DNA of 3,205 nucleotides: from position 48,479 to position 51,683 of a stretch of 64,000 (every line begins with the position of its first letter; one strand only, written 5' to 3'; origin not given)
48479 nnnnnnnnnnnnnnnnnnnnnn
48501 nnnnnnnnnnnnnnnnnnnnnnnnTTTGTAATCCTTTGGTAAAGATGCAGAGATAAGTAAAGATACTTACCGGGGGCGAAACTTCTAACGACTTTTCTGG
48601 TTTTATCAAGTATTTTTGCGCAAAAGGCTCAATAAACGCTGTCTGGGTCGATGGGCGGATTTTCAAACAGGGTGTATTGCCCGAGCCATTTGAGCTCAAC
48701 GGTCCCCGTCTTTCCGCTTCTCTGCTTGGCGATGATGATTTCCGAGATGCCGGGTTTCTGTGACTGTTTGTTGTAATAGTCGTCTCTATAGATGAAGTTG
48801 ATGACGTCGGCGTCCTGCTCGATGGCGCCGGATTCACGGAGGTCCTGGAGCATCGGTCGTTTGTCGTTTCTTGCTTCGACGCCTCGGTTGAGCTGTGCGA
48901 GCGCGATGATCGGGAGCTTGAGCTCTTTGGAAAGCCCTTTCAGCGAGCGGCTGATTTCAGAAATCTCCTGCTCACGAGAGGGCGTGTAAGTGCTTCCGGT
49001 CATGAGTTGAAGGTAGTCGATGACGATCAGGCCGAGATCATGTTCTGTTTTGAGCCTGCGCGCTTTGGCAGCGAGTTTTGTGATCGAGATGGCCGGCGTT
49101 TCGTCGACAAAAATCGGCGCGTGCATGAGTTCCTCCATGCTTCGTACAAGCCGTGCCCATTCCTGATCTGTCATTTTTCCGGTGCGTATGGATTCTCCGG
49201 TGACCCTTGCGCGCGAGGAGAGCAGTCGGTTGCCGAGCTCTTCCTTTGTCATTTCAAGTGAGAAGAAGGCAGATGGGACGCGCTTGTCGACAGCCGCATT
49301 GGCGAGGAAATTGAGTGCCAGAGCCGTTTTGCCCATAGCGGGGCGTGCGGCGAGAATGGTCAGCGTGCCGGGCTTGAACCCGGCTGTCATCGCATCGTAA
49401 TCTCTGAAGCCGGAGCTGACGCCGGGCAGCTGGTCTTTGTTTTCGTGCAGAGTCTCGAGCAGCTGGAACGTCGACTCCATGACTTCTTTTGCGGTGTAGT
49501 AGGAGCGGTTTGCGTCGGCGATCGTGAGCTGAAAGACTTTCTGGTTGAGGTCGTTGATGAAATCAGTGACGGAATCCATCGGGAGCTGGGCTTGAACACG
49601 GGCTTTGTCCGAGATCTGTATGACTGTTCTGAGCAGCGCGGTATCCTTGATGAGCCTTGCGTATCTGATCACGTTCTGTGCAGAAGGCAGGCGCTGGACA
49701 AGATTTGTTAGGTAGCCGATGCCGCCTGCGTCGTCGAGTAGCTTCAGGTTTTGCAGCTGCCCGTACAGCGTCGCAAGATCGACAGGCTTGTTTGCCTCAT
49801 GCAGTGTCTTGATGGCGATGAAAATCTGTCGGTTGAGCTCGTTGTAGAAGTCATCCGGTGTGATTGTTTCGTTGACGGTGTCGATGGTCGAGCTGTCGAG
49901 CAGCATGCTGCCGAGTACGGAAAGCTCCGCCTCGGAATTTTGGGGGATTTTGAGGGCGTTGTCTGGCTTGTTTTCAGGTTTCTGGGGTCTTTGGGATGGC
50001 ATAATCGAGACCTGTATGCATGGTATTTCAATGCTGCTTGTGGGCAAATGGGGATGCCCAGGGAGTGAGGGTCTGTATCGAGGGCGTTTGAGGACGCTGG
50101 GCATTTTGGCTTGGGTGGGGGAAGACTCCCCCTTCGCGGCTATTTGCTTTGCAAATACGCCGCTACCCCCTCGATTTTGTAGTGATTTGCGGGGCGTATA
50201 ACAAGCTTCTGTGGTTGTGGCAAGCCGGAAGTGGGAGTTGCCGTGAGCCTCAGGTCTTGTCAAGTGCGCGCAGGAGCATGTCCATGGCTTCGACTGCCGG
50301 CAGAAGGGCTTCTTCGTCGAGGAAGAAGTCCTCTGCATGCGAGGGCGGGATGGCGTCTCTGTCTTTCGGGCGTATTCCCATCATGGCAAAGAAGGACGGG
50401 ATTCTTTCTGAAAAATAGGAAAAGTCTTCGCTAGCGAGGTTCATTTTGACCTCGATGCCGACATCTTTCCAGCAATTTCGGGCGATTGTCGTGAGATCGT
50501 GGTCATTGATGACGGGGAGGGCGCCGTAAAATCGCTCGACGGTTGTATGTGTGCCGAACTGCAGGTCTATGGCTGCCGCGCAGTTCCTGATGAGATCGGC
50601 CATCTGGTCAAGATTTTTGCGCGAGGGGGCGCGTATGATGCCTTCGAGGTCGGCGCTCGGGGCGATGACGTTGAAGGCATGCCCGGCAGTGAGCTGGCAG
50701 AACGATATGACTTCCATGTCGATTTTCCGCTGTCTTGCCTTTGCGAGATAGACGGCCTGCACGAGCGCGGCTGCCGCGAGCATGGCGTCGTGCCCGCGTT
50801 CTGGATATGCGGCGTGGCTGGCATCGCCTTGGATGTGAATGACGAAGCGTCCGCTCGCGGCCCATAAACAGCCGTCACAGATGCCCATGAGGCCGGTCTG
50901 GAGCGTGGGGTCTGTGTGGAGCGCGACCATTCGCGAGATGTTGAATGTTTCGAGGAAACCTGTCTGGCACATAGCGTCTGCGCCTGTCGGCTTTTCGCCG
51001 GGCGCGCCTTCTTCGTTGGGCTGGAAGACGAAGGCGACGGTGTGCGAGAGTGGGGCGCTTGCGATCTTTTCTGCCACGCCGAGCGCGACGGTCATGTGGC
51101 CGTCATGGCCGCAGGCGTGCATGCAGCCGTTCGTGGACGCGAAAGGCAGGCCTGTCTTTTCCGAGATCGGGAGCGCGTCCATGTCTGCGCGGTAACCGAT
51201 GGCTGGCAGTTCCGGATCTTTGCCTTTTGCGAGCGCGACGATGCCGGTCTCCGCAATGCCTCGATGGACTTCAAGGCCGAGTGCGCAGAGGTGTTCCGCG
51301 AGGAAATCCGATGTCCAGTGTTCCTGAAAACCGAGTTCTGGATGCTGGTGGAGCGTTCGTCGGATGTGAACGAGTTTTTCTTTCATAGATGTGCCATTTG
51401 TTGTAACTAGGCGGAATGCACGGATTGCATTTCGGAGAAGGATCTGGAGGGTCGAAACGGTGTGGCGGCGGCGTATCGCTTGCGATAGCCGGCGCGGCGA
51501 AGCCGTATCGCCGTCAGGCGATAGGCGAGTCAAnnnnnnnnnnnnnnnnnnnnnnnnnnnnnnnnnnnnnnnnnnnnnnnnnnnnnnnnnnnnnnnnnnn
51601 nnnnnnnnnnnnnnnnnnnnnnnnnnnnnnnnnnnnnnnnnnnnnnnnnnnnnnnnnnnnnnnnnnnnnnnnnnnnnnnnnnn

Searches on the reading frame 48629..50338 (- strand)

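Call 21: search_protein_families(library=pfam, proteins=[window:48629-50338:-], max_evalue=0.001)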
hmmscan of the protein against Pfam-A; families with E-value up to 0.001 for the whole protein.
window:48629-50338:- (569 aa): 4 families
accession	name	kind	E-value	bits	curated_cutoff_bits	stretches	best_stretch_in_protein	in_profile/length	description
PF03796.21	DnaB_C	-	2.9e-105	351.7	27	1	306-560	1-255/255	DnaB-like helicase C terminal domain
PF00772.26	DnaB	-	1e-30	106.2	23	1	132-232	3-103/103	DnaB-like helicase N terminal domain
PF13481.12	AAA_25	-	3.4e-11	43.6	27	1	323-482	32-189/195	AAA domain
PF06745.19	ATPase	-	0.0007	19.5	26.6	0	310-372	4-67/231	KaiC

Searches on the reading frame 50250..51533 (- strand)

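Call 21: search_protein_families(library=pfam, proteins=[window:50250-51533:-], max_evalue=0.001)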
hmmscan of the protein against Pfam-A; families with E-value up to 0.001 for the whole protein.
window:50250-51533:- (427 aa): 2 families
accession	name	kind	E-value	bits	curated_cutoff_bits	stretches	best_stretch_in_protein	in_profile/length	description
PF01546.33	Peptidase_M20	-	2.8e-34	119.3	24.6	1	114-421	2-204/206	Peptidase family M20/M25/M40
PF07687.19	M20_dimer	-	1.5e-09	38.2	21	1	229-321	8-101/107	Peptidase dimerisation domain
